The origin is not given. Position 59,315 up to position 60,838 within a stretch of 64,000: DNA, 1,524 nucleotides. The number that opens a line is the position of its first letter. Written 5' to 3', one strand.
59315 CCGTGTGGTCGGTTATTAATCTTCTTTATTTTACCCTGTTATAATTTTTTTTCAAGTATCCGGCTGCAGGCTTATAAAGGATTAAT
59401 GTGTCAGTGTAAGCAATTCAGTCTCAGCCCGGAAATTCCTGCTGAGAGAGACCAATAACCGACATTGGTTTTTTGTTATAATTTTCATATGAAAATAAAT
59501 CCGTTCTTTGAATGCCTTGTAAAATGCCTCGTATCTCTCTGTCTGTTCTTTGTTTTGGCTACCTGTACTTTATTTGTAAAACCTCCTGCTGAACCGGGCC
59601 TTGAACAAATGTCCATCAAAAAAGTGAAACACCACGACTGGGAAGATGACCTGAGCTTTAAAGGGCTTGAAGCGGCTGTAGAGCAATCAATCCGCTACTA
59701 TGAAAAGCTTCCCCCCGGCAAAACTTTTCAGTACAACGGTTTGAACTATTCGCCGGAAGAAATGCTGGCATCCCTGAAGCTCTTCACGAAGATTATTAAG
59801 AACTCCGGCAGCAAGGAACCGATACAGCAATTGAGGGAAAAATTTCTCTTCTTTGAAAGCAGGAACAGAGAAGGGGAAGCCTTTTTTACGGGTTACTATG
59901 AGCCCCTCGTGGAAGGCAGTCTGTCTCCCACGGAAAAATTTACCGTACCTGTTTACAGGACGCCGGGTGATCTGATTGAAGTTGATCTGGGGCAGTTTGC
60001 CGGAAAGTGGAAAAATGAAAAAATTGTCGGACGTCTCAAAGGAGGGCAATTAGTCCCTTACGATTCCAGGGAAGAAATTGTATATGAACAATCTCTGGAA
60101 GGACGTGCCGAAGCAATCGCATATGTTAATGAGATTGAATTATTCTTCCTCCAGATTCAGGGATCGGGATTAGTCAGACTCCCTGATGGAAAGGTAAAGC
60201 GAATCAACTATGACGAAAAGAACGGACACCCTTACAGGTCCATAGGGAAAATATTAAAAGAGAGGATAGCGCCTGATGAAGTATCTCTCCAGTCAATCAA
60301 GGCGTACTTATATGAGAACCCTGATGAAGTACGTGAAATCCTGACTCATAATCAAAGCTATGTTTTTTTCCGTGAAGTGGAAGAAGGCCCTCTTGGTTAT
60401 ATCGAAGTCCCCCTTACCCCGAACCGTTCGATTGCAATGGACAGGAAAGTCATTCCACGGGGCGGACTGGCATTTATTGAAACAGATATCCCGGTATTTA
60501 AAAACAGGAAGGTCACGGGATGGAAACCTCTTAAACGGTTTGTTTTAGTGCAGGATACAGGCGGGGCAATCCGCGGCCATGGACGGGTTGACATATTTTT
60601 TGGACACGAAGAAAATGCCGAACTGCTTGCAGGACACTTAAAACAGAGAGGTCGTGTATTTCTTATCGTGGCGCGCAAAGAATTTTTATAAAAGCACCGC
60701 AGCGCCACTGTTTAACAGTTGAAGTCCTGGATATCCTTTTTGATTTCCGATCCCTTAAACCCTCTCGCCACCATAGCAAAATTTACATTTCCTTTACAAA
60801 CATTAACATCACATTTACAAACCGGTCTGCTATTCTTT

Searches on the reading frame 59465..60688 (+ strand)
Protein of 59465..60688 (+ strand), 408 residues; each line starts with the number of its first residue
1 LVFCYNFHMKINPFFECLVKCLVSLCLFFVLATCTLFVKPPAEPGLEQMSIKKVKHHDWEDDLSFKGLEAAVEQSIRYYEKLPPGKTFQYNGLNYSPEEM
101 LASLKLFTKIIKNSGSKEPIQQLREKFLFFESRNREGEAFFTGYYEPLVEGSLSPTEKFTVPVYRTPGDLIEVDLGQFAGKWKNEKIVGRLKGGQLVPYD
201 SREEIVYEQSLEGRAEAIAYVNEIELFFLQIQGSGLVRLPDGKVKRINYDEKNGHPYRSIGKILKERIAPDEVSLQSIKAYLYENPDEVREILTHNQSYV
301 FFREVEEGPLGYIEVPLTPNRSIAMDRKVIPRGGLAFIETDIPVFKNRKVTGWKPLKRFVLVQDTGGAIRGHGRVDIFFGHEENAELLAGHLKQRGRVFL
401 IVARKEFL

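Call 44: search_protein_families(library=pfam, proteins=[window:59465-60688:+], max_evalue=0.01)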
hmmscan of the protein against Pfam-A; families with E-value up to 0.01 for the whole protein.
window:59465-60688:+ (408 aa): 2 families
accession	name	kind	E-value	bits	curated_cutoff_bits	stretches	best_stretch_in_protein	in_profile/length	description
PF03562.22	MltA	-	3.2e-55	187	24.3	1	140-303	1-163/163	MltA specific insert domain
PF06725.17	3D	-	3.1e-20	72.6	23.8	1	321-401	1-71/72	3D domain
